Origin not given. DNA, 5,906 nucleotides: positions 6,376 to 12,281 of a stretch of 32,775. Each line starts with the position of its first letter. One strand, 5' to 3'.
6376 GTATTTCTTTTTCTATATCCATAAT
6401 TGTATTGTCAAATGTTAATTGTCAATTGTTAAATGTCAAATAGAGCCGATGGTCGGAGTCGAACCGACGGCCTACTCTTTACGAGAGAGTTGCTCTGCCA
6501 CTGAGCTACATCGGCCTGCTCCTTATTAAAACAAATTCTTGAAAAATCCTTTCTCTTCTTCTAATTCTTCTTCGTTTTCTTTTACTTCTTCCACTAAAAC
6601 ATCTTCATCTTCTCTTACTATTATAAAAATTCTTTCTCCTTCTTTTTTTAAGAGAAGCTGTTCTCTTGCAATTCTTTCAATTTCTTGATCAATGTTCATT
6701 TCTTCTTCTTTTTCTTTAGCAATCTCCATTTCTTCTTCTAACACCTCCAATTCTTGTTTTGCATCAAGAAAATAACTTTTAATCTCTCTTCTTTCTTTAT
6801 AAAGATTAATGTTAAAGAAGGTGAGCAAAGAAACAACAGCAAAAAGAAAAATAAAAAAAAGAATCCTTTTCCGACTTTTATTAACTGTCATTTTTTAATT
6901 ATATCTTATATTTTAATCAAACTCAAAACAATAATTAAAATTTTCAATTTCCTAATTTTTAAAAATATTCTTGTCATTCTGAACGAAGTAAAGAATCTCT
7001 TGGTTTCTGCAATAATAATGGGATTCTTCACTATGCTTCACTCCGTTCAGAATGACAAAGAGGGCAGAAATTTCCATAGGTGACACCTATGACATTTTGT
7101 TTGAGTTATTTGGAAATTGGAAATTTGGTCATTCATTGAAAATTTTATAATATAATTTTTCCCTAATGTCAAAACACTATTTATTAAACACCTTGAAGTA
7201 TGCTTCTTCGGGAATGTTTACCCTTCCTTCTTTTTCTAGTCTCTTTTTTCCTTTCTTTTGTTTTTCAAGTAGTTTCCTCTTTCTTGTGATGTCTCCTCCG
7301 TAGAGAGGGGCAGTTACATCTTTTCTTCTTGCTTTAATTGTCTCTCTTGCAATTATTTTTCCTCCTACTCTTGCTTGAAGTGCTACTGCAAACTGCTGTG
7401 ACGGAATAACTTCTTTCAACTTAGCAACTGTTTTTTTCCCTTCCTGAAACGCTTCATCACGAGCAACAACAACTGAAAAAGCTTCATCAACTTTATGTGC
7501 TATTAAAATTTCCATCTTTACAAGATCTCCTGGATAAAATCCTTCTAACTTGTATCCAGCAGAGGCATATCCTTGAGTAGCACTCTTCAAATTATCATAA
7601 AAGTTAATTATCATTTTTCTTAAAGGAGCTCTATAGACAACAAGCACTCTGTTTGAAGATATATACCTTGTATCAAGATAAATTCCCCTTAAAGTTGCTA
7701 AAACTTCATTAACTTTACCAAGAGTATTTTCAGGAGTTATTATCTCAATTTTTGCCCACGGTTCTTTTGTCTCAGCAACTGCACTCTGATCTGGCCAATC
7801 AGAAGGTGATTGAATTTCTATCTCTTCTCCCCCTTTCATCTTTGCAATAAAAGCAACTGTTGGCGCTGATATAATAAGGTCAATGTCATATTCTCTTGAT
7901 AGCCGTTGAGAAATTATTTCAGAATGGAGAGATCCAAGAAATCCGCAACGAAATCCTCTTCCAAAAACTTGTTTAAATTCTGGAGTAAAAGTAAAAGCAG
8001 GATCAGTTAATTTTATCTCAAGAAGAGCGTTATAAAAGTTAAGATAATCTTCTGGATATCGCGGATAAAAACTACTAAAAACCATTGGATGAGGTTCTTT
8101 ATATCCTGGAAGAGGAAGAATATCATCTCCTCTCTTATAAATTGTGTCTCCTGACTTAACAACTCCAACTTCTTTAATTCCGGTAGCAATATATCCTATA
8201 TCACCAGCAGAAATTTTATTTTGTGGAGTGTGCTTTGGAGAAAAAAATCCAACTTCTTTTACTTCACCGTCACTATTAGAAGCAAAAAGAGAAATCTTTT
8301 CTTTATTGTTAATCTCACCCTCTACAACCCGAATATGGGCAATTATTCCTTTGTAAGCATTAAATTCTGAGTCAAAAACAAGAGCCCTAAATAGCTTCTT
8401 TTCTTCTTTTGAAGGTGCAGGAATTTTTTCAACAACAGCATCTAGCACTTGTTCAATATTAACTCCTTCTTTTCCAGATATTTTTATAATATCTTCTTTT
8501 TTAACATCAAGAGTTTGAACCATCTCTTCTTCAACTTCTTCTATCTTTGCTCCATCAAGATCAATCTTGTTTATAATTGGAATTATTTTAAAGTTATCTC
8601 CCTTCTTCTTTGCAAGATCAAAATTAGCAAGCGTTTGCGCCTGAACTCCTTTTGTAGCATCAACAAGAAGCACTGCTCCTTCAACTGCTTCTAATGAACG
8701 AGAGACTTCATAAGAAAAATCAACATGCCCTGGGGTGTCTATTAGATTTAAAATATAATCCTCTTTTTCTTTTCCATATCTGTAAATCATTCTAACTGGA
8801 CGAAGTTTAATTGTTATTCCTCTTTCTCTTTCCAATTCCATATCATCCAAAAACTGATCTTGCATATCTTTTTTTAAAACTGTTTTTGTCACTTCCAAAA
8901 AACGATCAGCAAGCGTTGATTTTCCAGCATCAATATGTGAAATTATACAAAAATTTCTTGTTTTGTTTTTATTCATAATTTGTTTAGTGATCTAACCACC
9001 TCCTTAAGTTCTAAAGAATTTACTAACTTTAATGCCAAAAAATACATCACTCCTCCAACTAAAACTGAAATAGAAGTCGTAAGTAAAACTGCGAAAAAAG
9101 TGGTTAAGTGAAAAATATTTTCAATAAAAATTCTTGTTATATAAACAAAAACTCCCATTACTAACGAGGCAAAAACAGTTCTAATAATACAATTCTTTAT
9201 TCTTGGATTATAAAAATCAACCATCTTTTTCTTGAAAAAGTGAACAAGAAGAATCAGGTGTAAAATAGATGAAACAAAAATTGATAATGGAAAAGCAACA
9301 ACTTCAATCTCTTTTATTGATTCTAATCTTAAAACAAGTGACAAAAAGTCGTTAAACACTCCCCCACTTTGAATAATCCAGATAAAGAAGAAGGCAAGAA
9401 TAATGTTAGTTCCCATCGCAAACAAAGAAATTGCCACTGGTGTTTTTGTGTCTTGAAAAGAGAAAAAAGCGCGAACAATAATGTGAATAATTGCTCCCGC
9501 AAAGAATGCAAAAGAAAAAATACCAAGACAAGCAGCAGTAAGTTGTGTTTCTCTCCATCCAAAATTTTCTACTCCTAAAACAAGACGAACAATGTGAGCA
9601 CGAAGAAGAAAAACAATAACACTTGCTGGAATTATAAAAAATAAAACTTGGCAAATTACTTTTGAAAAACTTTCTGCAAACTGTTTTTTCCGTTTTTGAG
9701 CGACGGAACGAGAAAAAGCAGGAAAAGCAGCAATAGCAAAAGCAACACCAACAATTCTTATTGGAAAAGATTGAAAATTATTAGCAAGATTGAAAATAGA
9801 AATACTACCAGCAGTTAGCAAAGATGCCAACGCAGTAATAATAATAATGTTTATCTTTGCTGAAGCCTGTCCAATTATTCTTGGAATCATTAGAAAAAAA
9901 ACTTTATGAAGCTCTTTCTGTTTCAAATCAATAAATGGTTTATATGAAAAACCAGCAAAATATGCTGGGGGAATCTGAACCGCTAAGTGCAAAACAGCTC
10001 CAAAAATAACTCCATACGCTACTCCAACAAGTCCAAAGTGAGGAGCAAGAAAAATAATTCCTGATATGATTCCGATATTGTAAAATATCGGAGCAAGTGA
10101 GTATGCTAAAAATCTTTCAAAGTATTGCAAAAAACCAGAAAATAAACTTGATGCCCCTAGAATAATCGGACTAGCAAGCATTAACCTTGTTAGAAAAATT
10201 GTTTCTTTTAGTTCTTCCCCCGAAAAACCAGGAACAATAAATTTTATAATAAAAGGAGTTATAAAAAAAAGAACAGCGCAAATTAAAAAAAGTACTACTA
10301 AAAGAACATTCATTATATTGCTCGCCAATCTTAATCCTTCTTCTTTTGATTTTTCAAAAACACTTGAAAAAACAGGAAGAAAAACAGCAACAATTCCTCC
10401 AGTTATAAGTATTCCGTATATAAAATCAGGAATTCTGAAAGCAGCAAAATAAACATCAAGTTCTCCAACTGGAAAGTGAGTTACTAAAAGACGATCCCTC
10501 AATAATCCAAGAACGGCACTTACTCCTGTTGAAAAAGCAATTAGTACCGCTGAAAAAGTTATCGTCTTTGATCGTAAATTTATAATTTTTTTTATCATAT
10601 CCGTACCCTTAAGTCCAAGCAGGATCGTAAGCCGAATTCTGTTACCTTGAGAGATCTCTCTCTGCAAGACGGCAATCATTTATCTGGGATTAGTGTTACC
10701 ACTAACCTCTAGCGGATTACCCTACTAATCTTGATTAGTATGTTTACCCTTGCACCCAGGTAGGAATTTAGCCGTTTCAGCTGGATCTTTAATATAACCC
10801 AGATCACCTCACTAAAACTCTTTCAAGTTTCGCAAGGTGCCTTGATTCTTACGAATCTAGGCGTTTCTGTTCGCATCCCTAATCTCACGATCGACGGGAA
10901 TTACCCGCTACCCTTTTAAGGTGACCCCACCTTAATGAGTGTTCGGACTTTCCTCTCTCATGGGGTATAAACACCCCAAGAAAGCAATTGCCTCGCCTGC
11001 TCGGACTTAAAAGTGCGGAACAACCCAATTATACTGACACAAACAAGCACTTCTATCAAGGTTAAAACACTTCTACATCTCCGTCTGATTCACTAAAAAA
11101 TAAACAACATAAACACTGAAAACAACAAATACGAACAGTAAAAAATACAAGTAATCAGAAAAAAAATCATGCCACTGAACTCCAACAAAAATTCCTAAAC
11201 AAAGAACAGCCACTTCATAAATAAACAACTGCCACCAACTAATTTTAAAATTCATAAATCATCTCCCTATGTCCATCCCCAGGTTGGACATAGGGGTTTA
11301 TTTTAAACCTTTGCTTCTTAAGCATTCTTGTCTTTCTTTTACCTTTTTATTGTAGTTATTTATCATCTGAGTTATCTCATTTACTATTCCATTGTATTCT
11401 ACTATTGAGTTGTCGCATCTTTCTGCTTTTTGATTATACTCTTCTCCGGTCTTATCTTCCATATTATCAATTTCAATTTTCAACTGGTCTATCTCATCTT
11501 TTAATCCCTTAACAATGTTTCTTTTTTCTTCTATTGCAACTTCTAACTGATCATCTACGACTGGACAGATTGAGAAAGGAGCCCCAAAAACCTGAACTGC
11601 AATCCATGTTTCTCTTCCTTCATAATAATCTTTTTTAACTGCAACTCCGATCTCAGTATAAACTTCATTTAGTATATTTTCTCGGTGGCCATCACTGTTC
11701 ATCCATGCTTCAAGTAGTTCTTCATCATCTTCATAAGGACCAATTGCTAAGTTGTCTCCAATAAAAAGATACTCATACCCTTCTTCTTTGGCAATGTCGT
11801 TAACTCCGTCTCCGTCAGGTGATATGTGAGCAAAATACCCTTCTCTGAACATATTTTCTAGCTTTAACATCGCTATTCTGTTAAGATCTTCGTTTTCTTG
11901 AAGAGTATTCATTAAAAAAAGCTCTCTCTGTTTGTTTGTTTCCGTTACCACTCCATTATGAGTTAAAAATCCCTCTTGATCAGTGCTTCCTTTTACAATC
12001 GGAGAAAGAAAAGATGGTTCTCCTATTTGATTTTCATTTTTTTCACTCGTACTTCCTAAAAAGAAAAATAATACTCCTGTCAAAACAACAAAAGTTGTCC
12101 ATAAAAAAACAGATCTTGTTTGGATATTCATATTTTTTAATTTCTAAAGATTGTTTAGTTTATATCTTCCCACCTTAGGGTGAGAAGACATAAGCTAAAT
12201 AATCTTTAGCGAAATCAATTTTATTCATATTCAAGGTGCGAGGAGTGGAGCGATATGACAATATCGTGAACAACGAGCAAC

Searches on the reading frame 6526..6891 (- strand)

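Call 42: search_protein_families(library=pfam, proteins=[window:6526-6891:-])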
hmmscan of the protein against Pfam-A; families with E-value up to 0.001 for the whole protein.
window:6526-6891:- (121 aa): 1 family
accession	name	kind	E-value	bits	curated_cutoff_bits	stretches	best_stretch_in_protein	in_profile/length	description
PF04977.20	DivIC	-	3.1e-06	27.3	28.9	1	16-93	1-79/80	Septum formation initiator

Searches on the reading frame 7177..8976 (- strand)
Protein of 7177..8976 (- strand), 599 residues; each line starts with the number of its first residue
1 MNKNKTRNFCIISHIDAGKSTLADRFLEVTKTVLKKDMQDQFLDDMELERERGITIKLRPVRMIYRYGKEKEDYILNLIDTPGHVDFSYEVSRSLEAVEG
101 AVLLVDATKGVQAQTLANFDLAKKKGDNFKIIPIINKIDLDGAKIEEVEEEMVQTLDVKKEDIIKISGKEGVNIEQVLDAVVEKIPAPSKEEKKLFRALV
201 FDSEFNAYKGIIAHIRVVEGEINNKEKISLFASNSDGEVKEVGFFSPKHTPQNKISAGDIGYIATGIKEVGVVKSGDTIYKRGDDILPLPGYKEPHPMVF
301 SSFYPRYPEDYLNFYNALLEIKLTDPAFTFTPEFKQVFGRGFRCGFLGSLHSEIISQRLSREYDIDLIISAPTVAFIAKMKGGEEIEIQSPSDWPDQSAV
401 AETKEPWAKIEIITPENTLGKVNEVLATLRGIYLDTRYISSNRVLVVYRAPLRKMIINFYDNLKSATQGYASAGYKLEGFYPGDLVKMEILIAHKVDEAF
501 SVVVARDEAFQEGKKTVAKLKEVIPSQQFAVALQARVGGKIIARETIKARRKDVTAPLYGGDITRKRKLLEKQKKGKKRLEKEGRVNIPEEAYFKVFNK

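Call 42: search_protein_families(library=pfam, proteins=[window:7177-8976:-])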
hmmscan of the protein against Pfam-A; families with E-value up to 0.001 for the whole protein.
window:7177-8976:- (599 aa): 6 families
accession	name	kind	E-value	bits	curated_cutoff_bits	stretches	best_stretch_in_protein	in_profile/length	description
PF00009.33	GTP_EFTU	-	3.3e-51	174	26.5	1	5-186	2-187/188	Elongation factor Tu GTP binding domain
PF06421.17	LepA_C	-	2.9e-40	137.1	29.7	1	496-597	5-106/107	GTP-binding protein LepA C-terminus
PF00679.30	EFG_C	-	1.6e-18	66.9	27.9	1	404-489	3-87/89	Elongation factor G C-terminus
PF03144.31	GTP_EFTU_D2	-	1.3e-05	26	30.3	1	210-279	1-72/73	Elongation factor Tu domain 2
PF00071.28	Ras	-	3.1e-05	24.1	21.6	1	70-185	44-160/162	Ras family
PF22042.2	EF-G_D2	-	0.00064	20.2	27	0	196-280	2-82/84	Elongation factor G domain 2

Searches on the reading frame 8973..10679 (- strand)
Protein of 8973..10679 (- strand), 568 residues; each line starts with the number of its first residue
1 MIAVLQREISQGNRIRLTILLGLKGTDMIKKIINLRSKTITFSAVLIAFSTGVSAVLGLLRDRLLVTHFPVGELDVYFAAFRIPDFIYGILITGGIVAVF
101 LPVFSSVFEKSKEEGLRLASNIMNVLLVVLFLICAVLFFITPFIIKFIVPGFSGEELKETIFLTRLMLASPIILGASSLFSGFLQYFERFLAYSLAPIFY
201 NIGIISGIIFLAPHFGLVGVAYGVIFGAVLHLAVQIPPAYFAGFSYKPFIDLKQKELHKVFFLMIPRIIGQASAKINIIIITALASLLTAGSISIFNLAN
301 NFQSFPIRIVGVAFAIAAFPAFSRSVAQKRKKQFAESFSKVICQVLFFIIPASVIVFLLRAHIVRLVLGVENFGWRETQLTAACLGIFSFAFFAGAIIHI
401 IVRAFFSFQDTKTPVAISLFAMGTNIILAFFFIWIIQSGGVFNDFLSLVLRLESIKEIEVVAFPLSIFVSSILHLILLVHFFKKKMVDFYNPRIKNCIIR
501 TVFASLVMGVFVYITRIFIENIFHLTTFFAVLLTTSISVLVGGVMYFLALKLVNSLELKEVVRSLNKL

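Call 10: search_protein_families(library=pfam, proteins=[window:8973-10679:-])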
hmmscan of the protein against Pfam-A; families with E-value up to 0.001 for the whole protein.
window:8973-10679:- (568 aa): 3 families
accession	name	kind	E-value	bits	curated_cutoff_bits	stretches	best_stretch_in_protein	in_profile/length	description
PF03023.19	MurJ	-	3.4e-68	230.8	27.4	1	74-532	11-449/451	Lipid II flippase MurJ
PF01554.23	MatE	-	1.6e-08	34.9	24.9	1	279-430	14-160/161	MatE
PF13440.11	Polysacc_synt_3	-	2.1e-05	24.3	23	1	125-369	53-285/293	Polysaccharide biosynthesis protein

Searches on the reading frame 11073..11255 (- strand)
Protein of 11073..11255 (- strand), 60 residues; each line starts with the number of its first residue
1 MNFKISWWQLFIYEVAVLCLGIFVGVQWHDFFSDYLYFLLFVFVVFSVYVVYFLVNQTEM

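Call 10: search_protein_families(library=pfam, proteins=[window:11073-11255:-])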
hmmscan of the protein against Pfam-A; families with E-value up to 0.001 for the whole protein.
window:11073-11255:- (60 aa): 0 families

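Call 52: find_encoding_contigs(protein=window:11073-11255:-, flank=10000, max_places=10)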
Protein window:11073-11255:- (60 aa): 1 contig read that carries it; 1 place shown.
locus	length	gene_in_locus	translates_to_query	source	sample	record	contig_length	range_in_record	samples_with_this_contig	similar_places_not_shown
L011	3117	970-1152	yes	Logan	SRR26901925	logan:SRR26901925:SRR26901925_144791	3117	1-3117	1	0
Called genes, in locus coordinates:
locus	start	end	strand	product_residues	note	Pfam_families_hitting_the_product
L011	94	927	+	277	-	PF00188:CAP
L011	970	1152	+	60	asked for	-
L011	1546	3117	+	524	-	?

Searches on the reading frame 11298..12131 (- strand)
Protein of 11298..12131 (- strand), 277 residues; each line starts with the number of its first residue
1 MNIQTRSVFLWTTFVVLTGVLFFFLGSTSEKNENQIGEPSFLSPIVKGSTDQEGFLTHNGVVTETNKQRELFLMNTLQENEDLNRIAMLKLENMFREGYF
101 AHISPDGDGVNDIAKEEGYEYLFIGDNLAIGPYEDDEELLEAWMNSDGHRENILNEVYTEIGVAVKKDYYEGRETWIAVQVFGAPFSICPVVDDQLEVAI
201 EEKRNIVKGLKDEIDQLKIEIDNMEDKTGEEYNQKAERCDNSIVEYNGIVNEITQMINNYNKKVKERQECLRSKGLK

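Call 10: search_protein_families(library=pfam, proteins=[window:11298-12131:-])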
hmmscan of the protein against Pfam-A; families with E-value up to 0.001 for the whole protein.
window:11298-12131:- (277 aa): 1 family
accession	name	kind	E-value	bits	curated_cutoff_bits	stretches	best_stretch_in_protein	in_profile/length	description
PF00188.32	CAP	-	2.6e-13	51.3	21.1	1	66-181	5-116/117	Cysteine-rich secretory protein family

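Call 12: find_encoding_contigs(protein=window:11298-12131:-, flank=3000, max_places=10)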
Protein window:11298-12131:- (277 aa): 1 contig read that carries it; 1 place shown.
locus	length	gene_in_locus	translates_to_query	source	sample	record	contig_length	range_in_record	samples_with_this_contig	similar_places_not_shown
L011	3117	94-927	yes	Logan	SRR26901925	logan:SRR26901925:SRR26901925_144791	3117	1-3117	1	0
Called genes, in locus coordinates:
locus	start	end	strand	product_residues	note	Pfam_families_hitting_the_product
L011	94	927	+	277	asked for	PF00188:CAP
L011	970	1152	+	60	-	-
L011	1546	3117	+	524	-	?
